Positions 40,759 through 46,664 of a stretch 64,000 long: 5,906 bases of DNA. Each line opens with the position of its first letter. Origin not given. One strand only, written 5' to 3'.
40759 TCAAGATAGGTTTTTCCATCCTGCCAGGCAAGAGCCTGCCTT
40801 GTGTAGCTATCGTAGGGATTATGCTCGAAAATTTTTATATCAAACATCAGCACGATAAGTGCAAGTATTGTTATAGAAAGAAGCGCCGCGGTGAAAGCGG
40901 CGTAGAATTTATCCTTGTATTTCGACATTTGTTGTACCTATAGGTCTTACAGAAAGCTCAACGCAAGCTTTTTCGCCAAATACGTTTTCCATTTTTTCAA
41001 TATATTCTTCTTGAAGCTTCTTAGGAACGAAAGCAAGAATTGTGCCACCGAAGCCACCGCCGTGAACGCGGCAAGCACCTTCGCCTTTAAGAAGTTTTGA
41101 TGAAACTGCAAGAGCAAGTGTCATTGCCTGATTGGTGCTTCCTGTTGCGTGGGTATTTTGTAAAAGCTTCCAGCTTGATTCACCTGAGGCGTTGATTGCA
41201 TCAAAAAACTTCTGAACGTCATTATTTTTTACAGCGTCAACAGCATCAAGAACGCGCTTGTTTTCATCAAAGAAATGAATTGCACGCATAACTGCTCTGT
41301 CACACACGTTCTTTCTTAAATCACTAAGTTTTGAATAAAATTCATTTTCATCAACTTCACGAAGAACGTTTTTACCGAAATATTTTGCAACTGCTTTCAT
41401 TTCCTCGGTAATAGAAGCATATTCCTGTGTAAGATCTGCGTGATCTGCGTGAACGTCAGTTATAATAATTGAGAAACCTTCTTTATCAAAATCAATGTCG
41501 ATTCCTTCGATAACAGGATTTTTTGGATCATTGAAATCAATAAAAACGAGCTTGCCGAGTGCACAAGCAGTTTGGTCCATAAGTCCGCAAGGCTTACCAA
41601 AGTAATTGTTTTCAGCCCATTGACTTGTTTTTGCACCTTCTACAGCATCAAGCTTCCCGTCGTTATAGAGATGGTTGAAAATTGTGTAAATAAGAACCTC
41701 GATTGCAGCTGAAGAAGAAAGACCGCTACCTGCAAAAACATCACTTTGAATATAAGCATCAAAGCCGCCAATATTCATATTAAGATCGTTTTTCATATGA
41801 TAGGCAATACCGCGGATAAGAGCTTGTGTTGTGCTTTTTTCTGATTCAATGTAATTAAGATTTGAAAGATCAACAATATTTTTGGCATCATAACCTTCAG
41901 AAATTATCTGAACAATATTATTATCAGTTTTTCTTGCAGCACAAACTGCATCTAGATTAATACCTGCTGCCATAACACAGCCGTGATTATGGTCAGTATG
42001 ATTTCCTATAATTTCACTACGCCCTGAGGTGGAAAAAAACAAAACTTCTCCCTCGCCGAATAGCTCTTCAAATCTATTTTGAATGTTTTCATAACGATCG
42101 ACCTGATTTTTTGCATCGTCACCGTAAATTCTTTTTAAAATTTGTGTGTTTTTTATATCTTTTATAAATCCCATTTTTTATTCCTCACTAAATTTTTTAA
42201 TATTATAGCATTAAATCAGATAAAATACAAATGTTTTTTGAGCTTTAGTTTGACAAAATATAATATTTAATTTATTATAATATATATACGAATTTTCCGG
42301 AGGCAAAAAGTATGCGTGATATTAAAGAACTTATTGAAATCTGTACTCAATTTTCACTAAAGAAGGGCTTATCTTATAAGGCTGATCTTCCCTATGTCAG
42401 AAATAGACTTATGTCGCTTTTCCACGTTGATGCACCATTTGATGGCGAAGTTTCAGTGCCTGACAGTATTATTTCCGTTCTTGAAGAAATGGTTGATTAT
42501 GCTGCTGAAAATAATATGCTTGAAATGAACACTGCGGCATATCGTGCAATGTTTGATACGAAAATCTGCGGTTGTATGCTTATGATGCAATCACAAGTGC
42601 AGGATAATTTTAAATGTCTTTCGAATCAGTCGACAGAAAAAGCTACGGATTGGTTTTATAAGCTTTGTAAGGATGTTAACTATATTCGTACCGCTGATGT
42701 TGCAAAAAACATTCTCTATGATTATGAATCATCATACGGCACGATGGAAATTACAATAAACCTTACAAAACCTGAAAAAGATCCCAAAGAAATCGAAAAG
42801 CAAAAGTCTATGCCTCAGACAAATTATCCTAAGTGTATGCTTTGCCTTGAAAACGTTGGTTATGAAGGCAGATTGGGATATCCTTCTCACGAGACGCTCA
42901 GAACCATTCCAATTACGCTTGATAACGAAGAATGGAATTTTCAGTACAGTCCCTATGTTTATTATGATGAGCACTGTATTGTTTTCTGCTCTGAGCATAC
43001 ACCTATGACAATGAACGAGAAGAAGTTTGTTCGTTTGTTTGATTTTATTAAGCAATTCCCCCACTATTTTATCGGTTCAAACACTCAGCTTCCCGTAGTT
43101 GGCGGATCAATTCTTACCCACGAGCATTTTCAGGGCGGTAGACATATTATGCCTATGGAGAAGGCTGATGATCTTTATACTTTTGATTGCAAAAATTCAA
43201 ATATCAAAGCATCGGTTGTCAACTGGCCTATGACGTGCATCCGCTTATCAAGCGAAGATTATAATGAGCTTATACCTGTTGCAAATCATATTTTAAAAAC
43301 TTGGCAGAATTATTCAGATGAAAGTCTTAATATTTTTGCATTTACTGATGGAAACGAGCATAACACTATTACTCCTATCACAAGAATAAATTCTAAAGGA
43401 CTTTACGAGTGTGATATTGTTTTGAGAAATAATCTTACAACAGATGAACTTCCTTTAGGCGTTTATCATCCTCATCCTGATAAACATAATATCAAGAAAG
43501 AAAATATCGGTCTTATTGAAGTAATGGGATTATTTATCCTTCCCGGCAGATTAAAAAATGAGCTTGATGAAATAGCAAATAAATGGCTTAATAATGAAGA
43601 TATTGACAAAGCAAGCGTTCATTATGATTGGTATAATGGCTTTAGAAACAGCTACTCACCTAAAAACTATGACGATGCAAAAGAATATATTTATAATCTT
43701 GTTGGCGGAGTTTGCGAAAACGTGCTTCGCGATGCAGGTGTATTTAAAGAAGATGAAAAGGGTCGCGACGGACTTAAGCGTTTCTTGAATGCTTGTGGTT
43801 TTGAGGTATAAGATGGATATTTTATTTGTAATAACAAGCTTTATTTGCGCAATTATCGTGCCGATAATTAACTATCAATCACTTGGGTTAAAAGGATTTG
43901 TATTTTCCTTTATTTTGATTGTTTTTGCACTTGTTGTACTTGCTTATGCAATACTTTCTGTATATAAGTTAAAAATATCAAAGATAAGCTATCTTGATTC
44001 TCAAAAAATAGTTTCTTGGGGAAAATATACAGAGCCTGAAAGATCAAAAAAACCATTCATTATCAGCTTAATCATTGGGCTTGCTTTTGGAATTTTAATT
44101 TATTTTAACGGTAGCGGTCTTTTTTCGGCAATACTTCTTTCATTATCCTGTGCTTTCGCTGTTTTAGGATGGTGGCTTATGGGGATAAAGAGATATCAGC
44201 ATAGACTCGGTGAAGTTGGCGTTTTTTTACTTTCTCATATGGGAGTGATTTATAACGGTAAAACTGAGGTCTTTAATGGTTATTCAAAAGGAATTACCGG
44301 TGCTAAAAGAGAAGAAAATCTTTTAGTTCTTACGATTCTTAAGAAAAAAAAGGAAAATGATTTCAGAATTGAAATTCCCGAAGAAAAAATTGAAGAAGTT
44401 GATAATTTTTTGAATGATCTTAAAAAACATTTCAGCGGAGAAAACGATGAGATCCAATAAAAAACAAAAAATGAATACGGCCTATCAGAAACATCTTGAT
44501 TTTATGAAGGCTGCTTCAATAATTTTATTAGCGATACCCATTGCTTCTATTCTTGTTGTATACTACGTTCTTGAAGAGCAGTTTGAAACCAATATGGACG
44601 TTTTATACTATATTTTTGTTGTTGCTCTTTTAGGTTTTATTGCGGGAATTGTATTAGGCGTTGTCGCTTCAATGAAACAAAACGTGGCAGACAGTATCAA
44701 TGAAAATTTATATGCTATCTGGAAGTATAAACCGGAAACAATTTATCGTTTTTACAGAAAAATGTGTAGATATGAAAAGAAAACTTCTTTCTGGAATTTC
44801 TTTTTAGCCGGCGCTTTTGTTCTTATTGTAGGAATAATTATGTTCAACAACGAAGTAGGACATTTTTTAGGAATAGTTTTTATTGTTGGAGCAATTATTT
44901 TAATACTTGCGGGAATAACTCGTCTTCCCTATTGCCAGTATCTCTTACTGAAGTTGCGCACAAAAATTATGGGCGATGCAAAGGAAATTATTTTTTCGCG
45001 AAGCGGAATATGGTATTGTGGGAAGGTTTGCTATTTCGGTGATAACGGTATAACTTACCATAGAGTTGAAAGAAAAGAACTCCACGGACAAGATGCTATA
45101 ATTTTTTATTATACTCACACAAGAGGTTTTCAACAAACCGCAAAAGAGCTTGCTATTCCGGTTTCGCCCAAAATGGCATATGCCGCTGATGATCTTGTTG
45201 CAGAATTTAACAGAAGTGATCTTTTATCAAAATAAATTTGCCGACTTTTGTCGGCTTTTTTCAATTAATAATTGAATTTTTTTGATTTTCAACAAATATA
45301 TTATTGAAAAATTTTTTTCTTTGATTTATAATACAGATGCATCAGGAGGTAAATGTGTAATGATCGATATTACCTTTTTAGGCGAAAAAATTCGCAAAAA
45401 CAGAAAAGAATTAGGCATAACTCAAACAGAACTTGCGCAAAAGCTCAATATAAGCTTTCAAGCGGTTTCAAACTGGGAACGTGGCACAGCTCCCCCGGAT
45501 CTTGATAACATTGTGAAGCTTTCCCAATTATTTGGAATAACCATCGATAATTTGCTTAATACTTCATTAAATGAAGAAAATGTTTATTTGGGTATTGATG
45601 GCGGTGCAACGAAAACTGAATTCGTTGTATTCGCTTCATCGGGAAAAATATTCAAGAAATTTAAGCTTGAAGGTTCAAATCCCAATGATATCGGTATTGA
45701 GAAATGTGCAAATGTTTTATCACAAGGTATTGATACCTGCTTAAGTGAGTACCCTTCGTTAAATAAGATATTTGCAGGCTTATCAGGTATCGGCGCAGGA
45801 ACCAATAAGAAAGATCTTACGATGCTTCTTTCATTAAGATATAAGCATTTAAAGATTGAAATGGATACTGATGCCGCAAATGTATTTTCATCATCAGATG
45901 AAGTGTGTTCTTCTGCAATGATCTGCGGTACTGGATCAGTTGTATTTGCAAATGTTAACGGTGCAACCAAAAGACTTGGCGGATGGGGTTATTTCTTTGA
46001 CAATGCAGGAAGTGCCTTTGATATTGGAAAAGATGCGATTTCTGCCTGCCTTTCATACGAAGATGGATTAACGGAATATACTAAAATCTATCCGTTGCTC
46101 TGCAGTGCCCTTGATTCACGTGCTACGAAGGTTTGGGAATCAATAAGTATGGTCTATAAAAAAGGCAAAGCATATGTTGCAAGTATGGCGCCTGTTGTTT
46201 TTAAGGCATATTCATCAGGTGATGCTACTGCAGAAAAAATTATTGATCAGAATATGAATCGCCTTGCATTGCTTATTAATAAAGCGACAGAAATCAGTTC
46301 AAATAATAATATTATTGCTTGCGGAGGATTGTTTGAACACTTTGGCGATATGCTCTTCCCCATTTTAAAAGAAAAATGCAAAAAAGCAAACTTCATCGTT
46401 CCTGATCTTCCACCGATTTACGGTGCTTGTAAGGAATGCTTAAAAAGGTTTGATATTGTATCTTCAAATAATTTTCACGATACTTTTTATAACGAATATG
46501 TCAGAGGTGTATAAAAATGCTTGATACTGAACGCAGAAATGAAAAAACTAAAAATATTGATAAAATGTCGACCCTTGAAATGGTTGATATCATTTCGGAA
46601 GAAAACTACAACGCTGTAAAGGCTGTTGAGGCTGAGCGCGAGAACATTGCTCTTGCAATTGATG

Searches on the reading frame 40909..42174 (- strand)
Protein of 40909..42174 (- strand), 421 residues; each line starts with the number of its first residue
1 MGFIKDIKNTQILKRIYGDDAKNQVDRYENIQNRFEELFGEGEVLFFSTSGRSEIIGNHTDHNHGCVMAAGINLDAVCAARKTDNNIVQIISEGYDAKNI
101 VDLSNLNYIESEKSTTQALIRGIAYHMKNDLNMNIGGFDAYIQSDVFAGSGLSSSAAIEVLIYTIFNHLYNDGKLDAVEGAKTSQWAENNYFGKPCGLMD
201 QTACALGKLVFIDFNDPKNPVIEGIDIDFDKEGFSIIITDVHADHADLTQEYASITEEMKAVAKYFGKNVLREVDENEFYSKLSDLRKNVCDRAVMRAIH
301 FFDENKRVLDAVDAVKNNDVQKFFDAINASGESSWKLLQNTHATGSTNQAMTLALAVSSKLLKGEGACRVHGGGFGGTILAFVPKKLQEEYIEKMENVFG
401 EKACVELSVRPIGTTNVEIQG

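Call 39: search_protein_families(library=pfam, proteins=[window:40909-42174:-], max_evalue=0.001)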
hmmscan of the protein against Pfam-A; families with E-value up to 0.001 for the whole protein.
window:40909-42174:- (421 aa): 2 families
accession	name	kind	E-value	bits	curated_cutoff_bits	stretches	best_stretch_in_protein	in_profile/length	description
PF10509.15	GalKase_gal_bdg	-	5.8e-16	58.2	23.1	1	34-82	2-49/49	Galactokinase galactose-binding signature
PF00288.32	GHMP_kinases_N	-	1.3e-15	57.8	22.3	1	119-208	2-87/87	GHMP kinases N terminal domain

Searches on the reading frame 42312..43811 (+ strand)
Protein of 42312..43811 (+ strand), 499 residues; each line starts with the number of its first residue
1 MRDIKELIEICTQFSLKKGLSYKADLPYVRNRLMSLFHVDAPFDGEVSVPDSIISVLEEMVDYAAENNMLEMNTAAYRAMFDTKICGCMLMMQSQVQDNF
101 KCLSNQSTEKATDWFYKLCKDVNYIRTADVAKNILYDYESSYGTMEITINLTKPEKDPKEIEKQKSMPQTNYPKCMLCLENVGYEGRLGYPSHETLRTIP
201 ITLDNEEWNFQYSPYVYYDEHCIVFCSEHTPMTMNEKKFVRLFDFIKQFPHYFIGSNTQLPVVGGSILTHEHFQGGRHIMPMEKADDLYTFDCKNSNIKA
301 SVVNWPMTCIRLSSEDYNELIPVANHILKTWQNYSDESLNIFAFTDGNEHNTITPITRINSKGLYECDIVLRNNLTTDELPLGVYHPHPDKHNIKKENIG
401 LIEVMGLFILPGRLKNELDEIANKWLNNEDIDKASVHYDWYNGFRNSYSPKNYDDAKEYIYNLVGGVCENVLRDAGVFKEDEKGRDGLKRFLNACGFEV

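Call 39: search_protein_families(library=pfam, proteins=[window:42312-43811:+], max_evalue=0.001)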
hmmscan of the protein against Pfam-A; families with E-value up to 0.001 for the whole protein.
window:42312-43811:+ (499 aa): 2 families
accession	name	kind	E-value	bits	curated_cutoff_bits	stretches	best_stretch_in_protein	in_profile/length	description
PF01087.27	GalP_UDP_transf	-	6.6e-30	105.3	22.1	1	28-231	10-184/184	Galactose-1-phosphate uridyl transferase, N-terminal domain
PF02744.22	GalP_UDP_tr_C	-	2.6e-19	70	29.2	1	247-440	3-163/165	Galactose-1-phosphate uridyl transferase, C-terminal domain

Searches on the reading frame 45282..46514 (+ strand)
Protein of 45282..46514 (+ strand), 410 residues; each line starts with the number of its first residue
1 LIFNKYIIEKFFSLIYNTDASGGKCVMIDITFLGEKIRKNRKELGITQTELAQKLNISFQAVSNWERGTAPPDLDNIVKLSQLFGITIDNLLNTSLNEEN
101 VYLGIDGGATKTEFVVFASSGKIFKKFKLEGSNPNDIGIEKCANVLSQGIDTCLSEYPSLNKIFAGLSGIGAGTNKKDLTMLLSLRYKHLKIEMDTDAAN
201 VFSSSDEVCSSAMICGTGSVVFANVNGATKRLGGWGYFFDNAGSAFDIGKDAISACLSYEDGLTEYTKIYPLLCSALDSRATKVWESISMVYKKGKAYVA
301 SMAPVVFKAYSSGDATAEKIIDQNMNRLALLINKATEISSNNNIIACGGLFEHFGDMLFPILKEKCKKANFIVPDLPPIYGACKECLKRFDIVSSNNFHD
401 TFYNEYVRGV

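Call 39: search_protein_families(library=pfam, proteins=[window:45282-46514:+], max_evalue=0.001)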
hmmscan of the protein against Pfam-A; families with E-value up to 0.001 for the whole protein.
window:45282-46514:+ (410 aa): 7 families
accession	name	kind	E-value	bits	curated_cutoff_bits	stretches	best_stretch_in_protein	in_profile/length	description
PF01869.26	BcrAD_BadFG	-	3.5e-28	99.3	31.5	1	103-380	1-265/271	BadF/BadG/BcrA/BcrD ATPase family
PF01381.28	HTH_3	-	6.2e-17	61.8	23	1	37-89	1-53/55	Helix-turn-helix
PF12844.13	HTH_19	-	1.1e-08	35.2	30.2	1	34-93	1-60/64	Helix-turn-helix domain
PF13443.12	HTH_26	-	2.3e-06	28.2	22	1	36-93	1-59/63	Cro/C1-type HTH DNA-binding domain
PF13560.12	HTH_31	-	6.3e-06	26.8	27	1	33-87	2-57/64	Helix-turn-helix domain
PF00480.26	ROK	-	4.1e-05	23.7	22.9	0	102-159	1-52/294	ROK family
PF07022.19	Phage_CI_repr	-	0.0002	22.1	22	1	37-92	3-58/65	Bacteriophage CI repressor helix-turn-helix domain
